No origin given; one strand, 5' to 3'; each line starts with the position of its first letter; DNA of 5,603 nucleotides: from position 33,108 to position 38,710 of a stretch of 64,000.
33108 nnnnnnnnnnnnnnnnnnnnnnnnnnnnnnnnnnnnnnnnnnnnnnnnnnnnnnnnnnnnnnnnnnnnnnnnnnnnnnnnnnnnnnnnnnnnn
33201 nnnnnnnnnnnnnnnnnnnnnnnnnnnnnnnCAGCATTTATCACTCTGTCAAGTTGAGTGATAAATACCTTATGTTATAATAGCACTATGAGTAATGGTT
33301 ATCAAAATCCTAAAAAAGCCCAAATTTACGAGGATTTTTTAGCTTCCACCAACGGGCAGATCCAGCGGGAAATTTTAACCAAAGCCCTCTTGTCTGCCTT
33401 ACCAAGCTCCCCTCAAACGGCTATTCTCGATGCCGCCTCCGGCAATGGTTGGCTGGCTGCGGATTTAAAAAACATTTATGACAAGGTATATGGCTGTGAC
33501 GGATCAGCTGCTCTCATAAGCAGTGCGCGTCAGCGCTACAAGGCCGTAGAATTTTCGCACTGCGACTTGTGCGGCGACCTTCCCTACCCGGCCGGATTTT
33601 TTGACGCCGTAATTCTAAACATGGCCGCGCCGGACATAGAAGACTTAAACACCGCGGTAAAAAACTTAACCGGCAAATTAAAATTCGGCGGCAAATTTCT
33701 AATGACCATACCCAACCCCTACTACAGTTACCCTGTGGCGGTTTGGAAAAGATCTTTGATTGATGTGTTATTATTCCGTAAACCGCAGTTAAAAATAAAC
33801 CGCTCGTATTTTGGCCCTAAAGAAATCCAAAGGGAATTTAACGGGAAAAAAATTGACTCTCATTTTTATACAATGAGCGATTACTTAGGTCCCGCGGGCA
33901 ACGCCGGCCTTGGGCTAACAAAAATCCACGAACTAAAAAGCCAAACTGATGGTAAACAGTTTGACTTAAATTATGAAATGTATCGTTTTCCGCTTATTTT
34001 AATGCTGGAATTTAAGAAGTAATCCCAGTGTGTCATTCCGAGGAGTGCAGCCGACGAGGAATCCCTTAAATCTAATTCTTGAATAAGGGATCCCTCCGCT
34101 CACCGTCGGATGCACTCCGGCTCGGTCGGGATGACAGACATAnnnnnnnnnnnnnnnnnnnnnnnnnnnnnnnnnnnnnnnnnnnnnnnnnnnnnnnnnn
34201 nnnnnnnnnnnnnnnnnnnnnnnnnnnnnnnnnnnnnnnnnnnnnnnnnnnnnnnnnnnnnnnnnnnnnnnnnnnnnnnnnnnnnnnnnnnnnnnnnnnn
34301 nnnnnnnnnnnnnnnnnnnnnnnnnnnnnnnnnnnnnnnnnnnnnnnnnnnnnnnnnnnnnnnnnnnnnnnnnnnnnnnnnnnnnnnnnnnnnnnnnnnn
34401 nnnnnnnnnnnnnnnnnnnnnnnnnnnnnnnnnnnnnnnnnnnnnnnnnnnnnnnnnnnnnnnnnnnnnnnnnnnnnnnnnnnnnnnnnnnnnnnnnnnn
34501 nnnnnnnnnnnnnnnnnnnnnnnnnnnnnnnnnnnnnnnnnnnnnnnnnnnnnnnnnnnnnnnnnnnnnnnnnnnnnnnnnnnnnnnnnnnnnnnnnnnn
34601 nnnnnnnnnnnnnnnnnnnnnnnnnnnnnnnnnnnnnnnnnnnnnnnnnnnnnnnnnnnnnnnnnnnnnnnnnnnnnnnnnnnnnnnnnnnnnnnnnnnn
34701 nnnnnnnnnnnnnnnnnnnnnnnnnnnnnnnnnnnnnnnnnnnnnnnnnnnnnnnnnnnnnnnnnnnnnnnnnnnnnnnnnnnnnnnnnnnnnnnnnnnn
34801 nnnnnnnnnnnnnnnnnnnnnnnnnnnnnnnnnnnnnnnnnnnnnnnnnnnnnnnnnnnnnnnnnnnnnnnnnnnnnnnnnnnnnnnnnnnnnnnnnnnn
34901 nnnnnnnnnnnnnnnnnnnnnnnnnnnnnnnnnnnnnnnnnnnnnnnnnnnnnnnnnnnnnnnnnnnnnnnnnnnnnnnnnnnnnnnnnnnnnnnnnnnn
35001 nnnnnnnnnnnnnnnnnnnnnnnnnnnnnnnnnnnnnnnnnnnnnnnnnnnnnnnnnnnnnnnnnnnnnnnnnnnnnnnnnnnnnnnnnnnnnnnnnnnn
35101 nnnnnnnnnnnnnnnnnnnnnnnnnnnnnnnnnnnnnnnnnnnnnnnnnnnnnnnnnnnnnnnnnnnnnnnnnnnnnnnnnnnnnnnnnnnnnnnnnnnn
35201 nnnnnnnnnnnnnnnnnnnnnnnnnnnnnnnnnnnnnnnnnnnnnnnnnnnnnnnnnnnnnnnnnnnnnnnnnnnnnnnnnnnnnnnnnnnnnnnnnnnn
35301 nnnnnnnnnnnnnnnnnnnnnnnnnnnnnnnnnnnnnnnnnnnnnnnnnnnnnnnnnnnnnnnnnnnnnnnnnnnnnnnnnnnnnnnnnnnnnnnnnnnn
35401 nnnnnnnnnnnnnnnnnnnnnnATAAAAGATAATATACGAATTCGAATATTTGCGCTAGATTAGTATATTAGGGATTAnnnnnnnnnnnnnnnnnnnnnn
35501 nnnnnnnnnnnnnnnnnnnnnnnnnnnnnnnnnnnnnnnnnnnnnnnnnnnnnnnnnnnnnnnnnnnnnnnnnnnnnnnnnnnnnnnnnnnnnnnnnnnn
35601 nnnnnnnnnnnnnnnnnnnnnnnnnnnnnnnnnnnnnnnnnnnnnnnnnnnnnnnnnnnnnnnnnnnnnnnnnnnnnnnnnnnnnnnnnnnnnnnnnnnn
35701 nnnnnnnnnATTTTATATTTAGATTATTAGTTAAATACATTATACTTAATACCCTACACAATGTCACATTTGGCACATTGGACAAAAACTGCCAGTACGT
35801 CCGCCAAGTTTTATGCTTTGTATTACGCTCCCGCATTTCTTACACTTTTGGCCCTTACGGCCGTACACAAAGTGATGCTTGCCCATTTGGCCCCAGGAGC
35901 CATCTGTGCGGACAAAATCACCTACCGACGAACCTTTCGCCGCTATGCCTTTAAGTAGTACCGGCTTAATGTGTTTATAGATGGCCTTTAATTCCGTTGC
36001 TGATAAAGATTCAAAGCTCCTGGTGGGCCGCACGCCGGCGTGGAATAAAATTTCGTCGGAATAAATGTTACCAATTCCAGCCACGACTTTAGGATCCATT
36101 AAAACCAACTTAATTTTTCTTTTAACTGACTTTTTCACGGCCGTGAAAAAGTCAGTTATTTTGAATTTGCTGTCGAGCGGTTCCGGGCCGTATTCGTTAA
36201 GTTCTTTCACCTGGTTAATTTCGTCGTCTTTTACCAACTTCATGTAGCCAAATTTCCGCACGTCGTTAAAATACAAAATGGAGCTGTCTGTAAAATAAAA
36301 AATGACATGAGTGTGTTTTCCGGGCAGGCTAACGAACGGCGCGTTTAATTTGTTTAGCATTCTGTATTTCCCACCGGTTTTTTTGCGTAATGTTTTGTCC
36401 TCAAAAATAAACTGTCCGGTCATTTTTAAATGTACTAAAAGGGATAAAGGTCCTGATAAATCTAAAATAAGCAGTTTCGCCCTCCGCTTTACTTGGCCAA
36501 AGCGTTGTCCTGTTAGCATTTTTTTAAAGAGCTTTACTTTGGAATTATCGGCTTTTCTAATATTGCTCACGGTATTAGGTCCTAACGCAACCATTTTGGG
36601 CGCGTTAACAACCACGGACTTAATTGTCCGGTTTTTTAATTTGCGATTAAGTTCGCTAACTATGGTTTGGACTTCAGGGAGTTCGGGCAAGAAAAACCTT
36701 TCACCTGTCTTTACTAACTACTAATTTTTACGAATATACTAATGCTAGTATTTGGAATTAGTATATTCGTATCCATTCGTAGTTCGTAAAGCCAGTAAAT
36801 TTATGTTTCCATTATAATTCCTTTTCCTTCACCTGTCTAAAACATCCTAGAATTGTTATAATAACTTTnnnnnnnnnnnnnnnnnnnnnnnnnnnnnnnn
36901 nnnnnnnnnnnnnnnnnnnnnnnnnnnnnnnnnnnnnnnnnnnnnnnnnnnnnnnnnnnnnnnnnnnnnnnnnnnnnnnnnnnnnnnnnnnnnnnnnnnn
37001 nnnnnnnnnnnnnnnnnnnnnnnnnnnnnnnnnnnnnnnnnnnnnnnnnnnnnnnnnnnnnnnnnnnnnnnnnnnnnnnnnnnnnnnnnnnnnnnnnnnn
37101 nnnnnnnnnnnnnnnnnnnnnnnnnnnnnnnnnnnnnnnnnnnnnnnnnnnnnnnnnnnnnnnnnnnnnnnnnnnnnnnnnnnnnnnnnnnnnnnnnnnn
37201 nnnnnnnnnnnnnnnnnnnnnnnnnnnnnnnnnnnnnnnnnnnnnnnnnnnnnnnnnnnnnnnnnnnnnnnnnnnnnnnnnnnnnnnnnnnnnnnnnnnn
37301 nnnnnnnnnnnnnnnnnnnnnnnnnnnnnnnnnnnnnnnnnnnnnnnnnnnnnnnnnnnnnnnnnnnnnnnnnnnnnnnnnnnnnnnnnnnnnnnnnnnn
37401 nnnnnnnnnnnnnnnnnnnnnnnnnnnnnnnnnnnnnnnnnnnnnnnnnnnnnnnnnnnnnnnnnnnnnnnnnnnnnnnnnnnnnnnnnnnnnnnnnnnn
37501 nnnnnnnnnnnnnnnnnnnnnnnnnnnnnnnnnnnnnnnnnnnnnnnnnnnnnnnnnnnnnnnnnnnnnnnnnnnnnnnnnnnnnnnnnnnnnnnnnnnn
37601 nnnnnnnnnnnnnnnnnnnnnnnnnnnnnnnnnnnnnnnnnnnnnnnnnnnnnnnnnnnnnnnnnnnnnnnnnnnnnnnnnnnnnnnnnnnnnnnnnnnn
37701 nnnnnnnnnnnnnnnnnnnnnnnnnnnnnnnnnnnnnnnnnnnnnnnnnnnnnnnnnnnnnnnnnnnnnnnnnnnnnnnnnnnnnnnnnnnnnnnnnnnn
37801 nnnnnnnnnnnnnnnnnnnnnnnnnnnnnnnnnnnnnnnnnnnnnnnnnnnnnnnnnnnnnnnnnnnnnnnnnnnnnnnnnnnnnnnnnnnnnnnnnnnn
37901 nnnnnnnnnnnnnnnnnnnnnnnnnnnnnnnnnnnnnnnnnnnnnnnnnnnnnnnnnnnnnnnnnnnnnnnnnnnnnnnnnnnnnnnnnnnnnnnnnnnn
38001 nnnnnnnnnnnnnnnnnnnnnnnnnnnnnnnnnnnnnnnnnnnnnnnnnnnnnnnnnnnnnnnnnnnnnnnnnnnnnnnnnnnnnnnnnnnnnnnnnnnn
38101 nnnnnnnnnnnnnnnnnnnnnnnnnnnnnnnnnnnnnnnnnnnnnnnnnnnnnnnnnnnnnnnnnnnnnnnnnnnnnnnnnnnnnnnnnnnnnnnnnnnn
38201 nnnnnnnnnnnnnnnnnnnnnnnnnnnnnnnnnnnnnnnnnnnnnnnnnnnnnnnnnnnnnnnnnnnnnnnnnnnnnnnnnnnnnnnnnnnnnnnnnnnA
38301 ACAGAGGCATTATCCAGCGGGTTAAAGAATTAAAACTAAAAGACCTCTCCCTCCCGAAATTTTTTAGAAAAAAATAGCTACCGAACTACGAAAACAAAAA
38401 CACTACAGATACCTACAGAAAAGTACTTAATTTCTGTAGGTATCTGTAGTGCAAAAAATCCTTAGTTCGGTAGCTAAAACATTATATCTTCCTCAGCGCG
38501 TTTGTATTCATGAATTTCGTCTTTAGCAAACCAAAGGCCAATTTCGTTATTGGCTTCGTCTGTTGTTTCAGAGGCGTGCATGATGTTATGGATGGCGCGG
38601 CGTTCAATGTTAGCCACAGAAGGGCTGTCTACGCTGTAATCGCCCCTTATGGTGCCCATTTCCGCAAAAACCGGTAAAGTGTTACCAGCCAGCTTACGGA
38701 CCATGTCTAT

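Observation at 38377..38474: Genome-specific palindromic repeat family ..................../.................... at gene 3' ends (three copies)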

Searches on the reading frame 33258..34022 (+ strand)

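Call 52: search_protein_families(library=pfam, proteins=[window:33258-34022:+], max_evalue=0.00001)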
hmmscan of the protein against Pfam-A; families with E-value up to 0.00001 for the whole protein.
window:33258-34022:+ (254 aa): 3 families
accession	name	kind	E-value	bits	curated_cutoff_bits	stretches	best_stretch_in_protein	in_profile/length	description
PF08241.18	Methyltransf_11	-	1.3e-13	51.9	21.2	1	57-148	1-94/95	Methyltransferase domain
PF13649.12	Methyltransf_25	-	1.4e-11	45.4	27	1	56-145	1-97/97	Methyltransferase domain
PF13847.12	Methyltransf_31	-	3.9e-09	36.8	27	1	52-153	3-113/145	Methyltransferase domain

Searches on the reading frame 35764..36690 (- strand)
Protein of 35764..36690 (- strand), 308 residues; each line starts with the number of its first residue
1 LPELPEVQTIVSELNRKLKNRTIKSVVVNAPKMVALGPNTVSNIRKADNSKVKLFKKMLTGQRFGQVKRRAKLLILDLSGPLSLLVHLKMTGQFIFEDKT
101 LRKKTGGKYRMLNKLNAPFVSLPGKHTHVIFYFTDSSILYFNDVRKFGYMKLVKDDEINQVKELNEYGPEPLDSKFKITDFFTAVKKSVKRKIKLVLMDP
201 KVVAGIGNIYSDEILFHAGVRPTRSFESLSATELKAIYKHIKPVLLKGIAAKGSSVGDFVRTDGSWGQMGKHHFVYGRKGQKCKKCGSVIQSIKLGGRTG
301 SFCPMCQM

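Call 12: search_protein_families(library=pfam, proteins=[window:35764-36690:-])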
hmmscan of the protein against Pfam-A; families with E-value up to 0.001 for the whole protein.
window:35764-36690:- (308 aa): 3 families
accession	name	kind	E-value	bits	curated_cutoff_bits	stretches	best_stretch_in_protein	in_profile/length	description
PF01149.29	Fapy_DNA_glyco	-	9.6e-29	100.8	25.5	1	1-150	1-117/117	Formamidopyrimidine-DNA glycosylase N-terminal domain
PF06831.19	H2TH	-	3.8e-25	88.1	34.7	1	168-257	2-90/93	Formamidopyrimidine-DNA glycosylase H2TH domain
PF06827.20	zf-FPG_IleRS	-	3.9e-07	30.2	21.3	1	280-307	1-28/30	Zinc finger found in FPG and IleRS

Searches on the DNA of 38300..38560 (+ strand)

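Call 93: search_rna_families(source=window, start=38300, end=38560, threshold=evalue, max_evalue=1)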
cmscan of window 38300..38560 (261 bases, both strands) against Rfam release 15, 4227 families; matches with E-value up to 1: 12.
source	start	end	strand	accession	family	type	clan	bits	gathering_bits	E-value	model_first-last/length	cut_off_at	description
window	38381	38470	-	RF03940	MIR9563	Gene; miRNA;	-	31.6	90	0.00019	1-127/127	no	MIR9563 microRNA precursor family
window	38405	38469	-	RF01459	rliE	Gene; sRNA;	-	27.5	90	0.0096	1-222/222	no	Listeria sRNA rliE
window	38380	38471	-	RF03845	mir-3327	Gene; miRNA;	-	26.9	85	0.0055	1-89/89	no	mir-3327 microRNA precursor family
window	38395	38464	-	RF04063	MIR2629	Gene; miRNA;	-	26.2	60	0.00015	1-66/66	no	MIR2629 microRNA precursor family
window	38399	38543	+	RF00404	SNORA46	Gene; snRNA; snoRNA; HACA-box;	-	25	80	0.017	1-135/135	no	Small nucleolar RNA SNORA46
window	38380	38471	+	RF03845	mir-3327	Gene; miRNA;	-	25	85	0.017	1-89/89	no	mir-3327 microRNA precursor family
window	38396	38454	-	RF03523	mir-4703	Gene; miRNA;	-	23.5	88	0.01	1-61/61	no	mir-4703 microRNA precursor family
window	38367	38485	-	RF04246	MIR169_8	Gene; miRNA;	CL00098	21.6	107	0.076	1-137/137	no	MIR169_8 microRNA precursor family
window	38401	38451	+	RF04063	MIR2629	Gene; miRNA;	-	21.5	60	0.0044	14-60/66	no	MIR2629 microRNA precursor family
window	38400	38451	+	RF04157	MIR9486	Gene; miRNA;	-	20.9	100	0.056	1-119/119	no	MIR9486 microRNA precursor family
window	38514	38543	-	RF03995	mir-7957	Gene; miRNA;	-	18.4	76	0.55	1-59/59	no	mir-7957 microRNA precursor family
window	38408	38445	-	RF03485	mir-4000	Gene; miRNA;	-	17.3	58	0.55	1-54/54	no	mir-4000 microRNA precursor family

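Call 94: search_dna_similar(query=window:38360-38490:+, collection=plasmids, mode=distant, max_evalue=0.01, max_rows=10)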
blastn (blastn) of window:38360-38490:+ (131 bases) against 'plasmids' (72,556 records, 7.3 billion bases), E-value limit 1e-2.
No match.
